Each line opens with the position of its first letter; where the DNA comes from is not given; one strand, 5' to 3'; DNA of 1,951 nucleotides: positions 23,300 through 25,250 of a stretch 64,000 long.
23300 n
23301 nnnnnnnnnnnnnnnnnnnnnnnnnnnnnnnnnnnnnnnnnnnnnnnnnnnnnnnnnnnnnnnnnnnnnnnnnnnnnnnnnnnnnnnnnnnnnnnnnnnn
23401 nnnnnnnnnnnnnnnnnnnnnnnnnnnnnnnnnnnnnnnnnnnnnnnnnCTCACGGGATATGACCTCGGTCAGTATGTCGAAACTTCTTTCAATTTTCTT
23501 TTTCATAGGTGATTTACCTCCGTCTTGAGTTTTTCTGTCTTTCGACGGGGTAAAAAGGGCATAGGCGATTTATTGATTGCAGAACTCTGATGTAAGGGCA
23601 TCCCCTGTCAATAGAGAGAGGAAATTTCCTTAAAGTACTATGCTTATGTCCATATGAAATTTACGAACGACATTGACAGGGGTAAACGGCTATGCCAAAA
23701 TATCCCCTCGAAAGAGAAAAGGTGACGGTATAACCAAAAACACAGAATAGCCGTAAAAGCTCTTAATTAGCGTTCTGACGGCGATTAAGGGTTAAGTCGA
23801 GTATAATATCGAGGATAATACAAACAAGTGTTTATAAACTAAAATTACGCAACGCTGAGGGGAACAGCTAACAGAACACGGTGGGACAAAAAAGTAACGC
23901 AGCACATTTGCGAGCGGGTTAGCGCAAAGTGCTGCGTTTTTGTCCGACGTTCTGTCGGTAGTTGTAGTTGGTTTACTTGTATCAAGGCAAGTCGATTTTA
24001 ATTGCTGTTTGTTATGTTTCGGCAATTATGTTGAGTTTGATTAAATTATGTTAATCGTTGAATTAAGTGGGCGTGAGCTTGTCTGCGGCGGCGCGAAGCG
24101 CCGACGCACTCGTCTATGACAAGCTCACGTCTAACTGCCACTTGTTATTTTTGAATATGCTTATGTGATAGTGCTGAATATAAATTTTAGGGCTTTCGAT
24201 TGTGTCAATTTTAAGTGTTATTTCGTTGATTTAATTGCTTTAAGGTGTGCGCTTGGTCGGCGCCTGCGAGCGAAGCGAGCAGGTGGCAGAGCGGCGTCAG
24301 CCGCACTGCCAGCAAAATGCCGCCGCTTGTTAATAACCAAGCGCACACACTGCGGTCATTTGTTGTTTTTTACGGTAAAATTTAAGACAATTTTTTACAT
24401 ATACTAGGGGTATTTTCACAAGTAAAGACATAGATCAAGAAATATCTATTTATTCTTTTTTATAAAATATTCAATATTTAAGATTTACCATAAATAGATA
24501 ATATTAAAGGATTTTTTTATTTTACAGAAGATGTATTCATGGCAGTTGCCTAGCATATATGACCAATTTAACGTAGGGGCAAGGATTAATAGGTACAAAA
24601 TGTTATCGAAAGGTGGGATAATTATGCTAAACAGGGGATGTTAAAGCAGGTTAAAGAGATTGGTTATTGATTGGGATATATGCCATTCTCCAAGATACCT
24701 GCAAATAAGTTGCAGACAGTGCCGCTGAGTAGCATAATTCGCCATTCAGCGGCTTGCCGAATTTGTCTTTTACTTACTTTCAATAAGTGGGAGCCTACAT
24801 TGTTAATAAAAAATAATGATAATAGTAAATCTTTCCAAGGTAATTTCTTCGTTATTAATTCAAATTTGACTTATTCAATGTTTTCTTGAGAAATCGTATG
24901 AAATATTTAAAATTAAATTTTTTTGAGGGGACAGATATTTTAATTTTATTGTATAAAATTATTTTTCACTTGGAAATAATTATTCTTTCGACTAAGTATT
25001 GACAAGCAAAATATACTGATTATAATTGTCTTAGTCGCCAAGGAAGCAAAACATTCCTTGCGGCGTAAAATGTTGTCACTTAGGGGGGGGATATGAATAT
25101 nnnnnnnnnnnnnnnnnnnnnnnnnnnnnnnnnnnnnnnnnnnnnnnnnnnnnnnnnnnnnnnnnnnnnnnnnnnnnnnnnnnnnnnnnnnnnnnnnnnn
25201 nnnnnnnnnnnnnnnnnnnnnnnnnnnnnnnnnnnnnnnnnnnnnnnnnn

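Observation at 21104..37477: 46-bp direct repeats equal to the 3' half of tRNA-Gln(CUG) bracket a 16.4-kb segment carrying module 1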

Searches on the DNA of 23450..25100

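Call 50: search_rna_families(source=window, start=23450, end=25100, threshold=evalue, max_evalue=1)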
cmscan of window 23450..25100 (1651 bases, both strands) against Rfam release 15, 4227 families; matches with E-value up to 1: 3.
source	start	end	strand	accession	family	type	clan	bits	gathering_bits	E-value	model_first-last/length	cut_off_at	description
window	23881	23948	+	RF00665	mir-290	Gene; miRNA;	CL00096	29.2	51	0.0029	1-70/70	no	mir-290 microRNA precursor family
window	23881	23948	-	RF00665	mir-290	Gene; miRNA;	CL00096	25.1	51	0.034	1-70/70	no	mir-290 microRNA precursor family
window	23978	24041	+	RF04063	MIR2629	Gene; miRNA;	-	21.5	60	0.028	1-66/66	no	MIR2629 microRNA precursor family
